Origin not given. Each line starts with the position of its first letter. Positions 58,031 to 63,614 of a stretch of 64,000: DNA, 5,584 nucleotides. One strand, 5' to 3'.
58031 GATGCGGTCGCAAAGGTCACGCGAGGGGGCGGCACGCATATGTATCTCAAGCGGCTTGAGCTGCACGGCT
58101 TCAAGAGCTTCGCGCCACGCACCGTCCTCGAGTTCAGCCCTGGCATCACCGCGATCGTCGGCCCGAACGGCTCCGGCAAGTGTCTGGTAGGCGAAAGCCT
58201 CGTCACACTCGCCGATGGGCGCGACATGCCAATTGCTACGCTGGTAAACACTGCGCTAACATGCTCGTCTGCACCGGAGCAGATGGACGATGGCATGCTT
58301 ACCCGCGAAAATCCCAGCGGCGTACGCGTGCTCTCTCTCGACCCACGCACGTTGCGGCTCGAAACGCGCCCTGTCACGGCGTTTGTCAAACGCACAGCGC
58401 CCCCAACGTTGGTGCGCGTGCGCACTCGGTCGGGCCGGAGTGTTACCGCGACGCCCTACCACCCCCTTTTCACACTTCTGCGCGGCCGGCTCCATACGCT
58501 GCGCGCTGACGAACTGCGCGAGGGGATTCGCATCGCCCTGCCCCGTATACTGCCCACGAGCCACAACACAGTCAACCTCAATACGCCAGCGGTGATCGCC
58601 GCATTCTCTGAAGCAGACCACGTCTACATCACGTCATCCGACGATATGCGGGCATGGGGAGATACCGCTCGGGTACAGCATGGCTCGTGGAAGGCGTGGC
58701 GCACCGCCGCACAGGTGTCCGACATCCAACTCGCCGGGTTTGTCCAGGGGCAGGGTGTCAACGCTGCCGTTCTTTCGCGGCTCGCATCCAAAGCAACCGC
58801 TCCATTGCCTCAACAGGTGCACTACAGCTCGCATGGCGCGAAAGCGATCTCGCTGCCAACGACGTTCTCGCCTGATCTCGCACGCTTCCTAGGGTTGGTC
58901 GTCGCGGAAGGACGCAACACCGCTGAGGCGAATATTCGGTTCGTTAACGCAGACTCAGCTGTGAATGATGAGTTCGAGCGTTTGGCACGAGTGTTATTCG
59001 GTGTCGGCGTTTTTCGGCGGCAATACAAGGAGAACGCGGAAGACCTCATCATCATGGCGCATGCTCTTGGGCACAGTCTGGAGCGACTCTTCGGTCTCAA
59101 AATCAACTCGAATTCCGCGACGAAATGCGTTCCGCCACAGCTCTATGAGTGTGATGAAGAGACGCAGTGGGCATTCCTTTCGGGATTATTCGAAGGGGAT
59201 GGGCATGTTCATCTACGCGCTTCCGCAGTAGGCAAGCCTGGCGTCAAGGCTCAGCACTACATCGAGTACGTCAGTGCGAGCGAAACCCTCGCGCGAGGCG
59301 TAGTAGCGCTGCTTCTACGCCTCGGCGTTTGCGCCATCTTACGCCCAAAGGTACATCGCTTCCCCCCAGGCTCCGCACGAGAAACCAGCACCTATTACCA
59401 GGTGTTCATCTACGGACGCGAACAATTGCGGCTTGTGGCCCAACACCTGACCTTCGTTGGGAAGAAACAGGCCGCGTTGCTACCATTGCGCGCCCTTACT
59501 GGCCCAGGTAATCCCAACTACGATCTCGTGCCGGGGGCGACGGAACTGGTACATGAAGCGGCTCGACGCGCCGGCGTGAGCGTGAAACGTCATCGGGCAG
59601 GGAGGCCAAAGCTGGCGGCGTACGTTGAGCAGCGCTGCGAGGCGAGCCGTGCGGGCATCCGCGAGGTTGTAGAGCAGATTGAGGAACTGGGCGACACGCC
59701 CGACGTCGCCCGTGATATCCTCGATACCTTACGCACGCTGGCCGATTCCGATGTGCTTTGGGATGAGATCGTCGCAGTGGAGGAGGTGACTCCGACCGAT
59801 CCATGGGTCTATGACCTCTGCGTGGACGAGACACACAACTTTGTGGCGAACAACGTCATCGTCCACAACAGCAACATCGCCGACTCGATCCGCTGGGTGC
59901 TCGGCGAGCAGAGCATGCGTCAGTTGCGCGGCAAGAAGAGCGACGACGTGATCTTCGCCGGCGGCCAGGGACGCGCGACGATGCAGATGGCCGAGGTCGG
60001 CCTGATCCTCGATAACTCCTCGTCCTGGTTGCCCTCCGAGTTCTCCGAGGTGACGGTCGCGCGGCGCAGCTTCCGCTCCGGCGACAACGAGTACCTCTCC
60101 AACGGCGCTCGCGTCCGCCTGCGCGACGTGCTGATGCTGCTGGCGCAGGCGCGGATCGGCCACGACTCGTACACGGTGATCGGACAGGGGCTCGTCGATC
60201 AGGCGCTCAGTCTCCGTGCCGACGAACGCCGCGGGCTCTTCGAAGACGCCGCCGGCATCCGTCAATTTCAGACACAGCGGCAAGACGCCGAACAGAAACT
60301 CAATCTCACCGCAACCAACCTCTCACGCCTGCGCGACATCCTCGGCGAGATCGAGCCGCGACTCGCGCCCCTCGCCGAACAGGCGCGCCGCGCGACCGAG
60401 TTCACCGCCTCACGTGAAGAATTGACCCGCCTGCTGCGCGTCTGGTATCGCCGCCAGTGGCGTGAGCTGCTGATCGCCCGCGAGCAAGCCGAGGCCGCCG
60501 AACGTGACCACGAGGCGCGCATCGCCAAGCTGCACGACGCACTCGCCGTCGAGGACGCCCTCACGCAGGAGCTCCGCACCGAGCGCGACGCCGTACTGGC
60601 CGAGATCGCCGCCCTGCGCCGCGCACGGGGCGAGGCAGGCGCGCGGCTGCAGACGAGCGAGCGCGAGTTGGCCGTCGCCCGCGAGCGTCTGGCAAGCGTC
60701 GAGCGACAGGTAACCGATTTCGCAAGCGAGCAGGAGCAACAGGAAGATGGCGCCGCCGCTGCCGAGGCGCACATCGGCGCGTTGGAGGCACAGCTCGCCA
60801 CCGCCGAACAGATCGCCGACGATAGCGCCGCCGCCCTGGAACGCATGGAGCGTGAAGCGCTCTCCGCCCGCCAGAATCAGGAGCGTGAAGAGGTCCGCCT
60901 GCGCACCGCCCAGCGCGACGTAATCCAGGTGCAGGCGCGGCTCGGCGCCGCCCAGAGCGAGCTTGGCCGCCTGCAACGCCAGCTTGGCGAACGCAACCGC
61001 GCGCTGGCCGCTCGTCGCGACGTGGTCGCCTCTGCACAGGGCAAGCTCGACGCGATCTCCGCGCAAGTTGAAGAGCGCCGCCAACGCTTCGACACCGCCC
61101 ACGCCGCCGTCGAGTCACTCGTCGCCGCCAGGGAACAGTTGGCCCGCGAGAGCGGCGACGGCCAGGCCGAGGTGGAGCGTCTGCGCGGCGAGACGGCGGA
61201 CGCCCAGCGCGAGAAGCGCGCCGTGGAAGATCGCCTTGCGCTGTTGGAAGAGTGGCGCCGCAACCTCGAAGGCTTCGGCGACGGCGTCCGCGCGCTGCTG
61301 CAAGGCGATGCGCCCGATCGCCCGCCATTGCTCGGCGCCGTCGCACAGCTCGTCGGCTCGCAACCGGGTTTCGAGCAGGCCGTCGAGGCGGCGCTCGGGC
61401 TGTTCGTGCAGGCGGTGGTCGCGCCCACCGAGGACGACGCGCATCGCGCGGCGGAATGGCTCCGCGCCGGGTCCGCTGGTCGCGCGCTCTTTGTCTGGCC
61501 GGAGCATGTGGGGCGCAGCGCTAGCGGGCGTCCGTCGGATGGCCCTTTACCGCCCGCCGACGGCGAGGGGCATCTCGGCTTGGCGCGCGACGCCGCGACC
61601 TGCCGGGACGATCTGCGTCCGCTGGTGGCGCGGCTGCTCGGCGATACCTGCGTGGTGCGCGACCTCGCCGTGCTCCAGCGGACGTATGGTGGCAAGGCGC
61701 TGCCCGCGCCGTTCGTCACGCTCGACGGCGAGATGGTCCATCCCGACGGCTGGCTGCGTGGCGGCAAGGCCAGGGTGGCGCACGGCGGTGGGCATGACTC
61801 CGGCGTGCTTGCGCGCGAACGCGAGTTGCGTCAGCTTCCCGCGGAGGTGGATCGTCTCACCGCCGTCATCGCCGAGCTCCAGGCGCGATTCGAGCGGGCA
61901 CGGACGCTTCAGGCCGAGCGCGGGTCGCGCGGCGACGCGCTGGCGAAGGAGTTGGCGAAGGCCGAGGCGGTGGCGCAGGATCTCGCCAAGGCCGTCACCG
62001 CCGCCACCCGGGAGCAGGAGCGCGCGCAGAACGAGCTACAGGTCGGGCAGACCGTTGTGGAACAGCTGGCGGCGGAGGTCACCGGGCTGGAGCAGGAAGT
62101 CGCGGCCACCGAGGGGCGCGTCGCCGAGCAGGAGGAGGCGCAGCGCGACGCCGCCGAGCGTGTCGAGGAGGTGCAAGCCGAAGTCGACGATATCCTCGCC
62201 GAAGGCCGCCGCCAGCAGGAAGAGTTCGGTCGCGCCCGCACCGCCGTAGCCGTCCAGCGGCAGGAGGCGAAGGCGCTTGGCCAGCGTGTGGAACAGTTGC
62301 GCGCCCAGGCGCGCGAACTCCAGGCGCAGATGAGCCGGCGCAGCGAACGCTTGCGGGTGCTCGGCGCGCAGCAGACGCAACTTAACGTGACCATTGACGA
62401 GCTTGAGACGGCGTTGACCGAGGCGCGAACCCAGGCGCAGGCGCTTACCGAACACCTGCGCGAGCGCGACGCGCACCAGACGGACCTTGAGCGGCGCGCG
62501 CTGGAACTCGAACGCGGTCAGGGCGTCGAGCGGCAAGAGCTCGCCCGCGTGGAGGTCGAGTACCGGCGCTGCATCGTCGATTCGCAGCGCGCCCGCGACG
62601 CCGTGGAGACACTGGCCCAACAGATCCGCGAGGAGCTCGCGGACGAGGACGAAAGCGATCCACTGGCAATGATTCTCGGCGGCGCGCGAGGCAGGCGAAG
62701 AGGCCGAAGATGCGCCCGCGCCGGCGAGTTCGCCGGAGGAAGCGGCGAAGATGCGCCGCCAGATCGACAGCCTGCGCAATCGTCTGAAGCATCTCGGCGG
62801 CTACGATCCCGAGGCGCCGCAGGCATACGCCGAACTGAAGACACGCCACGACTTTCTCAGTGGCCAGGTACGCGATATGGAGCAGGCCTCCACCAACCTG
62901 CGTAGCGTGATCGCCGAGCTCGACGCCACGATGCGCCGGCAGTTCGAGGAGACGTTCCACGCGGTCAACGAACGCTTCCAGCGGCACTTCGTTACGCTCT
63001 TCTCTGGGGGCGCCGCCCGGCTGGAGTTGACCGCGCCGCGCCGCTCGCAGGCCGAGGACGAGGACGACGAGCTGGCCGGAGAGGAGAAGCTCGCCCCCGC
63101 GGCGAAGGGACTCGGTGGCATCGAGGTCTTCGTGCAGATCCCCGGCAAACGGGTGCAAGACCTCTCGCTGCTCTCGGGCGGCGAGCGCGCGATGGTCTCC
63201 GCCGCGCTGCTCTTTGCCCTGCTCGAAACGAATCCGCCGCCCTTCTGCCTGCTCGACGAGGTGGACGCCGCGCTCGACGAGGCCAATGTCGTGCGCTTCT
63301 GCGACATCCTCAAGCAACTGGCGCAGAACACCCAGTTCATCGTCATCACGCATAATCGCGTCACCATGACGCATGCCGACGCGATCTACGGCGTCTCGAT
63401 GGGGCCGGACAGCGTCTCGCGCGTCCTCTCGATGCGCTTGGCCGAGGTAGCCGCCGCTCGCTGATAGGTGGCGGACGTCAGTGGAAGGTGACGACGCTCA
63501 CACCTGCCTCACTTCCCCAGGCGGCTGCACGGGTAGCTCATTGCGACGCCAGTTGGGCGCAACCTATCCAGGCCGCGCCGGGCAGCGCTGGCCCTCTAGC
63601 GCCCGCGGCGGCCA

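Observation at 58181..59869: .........-containing intein splitting the Walker A loop of SMC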

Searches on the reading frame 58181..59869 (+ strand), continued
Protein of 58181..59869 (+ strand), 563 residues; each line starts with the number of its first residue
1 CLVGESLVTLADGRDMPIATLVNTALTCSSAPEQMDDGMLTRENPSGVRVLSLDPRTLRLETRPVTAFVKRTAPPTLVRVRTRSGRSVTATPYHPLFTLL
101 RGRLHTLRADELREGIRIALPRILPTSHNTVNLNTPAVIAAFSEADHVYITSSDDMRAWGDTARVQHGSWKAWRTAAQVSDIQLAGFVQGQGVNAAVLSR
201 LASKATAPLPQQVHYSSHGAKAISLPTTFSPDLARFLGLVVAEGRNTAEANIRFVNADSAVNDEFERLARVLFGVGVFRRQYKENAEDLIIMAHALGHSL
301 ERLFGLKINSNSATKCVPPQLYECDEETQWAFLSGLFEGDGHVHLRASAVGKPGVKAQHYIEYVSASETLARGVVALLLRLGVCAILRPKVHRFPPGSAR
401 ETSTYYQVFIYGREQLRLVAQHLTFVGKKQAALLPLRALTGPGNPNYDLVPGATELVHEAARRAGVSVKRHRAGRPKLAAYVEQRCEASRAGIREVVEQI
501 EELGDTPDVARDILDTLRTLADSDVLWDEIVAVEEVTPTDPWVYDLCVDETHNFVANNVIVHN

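Call 68: search_protein_representatives(alignment_id=A1)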
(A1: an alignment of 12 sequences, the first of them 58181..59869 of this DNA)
Query: 12 sequences, 559 profile positions. Proteins with E-value up to 0.001 (for the whole library): 18180; up to 1e-10: 7524; up to 1e-30: 1032. The best 150 are listed.
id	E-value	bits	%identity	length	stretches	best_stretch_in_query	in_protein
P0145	1.8e-262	888.2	-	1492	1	1-559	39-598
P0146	5.4e-253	857.0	-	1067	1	1-559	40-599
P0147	1.6e-249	845.5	-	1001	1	1-559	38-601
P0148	2.0e-238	808.9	-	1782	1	1-559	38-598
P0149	5.4e-236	800.9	-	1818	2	1-559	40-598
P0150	6.3e-231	784.1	-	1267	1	1-559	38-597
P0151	1.3e-225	766.6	-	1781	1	1-559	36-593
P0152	2.9e-205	699.5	-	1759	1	1-559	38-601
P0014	3.1e-201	686.1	-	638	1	1-553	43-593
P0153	1.0e-196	671.2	-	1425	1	1-559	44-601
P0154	3.1e-196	669.6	-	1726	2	190-559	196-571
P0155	1.6e-193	660.6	-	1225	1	1-559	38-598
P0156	3.5e-189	646.3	-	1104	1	1-559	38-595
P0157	3.3e-187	639.8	-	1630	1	1-559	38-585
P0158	4.3e-187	639.5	-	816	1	1-559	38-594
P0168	7.1e-147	506.7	-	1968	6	34-559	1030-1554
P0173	2.6e-134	465.2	-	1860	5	1-474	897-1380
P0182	1.7e-120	419.6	-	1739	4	1-559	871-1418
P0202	3.8e-108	378.8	-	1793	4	1-559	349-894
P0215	1.0e-97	344.4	-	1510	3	1-559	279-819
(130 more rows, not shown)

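Call 69: search_protein_families(library=pfam, proteins=[P0168, P0173, P0182, P0202, P0215], max_evalue=0.00001)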
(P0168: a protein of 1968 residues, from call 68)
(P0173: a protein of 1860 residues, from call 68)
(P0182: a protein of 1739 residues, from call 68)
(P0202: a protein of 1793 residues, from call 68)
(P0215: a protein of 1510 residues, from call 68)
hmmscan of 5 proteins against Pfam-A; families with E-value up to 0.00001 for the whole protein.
P0168 (1968 aa): 3 families
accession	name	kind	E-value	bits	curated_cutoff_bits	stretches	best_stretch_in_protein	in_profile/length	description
PF14890.11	Intein_splicing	-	6.3e-63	211.7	35.8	3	1025-1554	3-155/155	Intein splicing domain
PF14528.11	LAGLIDADG_3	-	8.9e-36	122.5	22.5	2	450-527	4-82/82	LAGLIDADG-like domain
PF00270.35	DEAD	-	1.2e-24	87.4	26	1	750-882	28-163/167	DEAD/DEAH box helicase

P0173 (1860 aa): 8 families
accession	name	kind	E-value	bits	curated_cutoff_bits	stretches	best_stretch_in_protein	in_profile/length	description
PF00493.29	MCM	-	1e-78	264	23.3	2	1541-1668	98-224/224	MCM P-loop domain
PF14890.11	Intein_splicing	-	3.9e-51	173.3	35.8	2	342-869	11-155/155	Intein splicing domain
PF14528.11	LAGLIDADG_3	-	1.9e-45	153.4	22.5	2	575-659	2-82/82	LAGLIDADG-like domain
PF17855.7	MCM_lid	-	8.6e-27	93.9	27.4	1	1684-1767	2-86/87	MCM AAA-lid domain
PF17207.9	MCM_OB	-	2.6e-21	76.1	24.8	1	91-219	2-124/126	MCM OB domain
PF01381.28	HTH_3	-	2.2e-10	40.9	23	1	693-742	1-54/55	Helix-turn-helix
PF14551.11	MCM_N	-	5.8e-07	30.3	24.9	1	24-82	31-95/95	MCM N-terminal domain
PF01078.27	Mg_chelatase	-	9.2e-06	25.6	20.3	0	1552-1617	93-158/207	Magnesium chelatase, subunit ChlI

P0182 (1739 aa): 8 families
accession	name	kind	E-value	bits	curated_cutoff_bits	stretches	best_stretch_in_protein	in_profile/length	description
PF00493.29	MCM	-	6.5e-74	248.3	23.3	2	1419-1546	98-224/224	MCM P-loop domain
PF14890.11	Intein_splicing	-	2.3e-53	180.6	35.8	2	341-843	3-155/155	Intein splicing domain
PF14528.11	LAGLIDADG_3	-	4.2e-45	152.3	22.5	3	619-701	1-81/82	LAGLIDADG-like domain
PF17855.7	MCM_lid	-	7.5e-26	90.9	27.4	1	1561-1642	1-84/87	MCM AAA-lid domain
PF17207.9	MCM_OB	-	2e-21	76.5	24.8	1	101-223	4-125/126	MCM OB domain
PF14551.11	MCM_N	-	4.2e-08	33.9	24.9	1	6-90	5-94/95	MCM N-terminal domain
PF01078.27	Mg_chelatase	-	4.3e-07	30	20.3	1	1427-1496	90-159/207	Magnesium chelatase, subunit ChlI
PF01381.28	HTH_3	-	3e-06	27.6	23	0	733-772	1-44/55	Helix-turn-helix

P0202 (1793 aa): 6 families
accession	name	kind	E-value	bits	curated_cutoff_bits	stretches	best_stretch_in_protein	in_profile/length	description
PF00493.29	MCM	-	2.3e-70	236.6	23.3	3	253-353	2-101/224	MCM P-loop domain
PF14528.11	LAGLIDADG_3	-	1.7e-50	169.6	22.5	2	1244-1320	2-78/82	LAGLIDADG-like domain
PF14890.11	Intein_splicing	-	9.4e-50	168.9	35.8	2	365-894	11-155/155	Intein splicing domain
PF17855.7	MCM_lid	-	1.7e-24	86.6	27.4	1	1619-1704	2-86/87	MCM AAA-lid domain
PF17207.9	MCM_OB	-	2.2e-18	66.7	24.8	1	88-215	2-125/126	MCM OB domain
PF14527.11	LAGLIDADG_WhiA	-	4.4e-07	30.4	23.2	0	1246-1321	2-72/93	WhiA LAGLIDADG-like domain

P0215 (1510 aa): 4 families
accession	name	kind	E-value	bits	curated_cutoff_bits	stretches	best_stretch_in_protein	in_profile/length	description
PF14890.11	Intein_splicing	-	2.5e-52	177.2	35.8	2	286-819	1-155/155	Intein splicing domain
PF14528.11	LAGLIDADG_3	-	5.7e-31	107.1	22.5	2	1216-1290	3-80/82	LAGLIDADG-like domain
PF00437.27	T2SSE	-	2.8e-20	72.8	24.9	1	822-901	158-226/370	Type II/IV secretion system protein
PF01381.28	HTH_3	-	4.3e-06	27.1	23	0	708-755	1-48/55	Helix-turn-helix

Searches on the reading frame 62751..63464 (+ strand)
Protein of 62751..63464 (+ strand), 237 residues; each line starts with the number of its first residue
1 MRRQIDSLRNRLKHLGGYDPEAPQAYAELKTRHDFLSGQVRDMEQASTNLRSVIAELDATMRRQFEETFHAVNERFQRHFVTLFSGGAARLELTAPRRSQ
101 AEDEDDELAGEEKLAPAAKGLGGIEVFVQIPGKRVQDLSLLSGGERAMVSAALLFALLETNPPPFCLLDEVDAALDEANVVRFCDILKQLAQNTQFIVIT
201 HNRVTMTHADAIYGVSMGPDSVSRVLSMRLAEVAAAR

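Call 3: search_protein_families(library=pfam, proteins=[window:62751-63464:+], max_evalue=0.01)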
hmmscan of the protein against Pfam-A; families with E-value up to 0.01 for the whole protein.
window:62751-63464:+ (237 aa): 3 families
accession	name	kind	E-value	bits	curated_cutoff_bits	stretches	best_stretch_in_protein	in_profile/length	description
PF02463.25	SMC_N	-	2.2e-27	96.3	40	1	140-222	136-218/220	RecF/RecN/SMC N terminal domain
PF13304.12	AAA_21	-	9.6e-09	36.1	27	1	56-202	165-299/304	AAA domain, putative AbiEii toxin, Type IV TA system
PF13618.11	Gluconate_2-dh3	-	0.005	17.6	23.4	1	33-95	29-89/135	Gluconate 2-dehydrogenase subunit 3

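Call 48: find_encoding_contigs(protein=window:62751-63464:+, flank=3000, max_places=4)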
Protein window:62751-63464:+ (237 aa): no gene with exactly this product is on record in the collection.
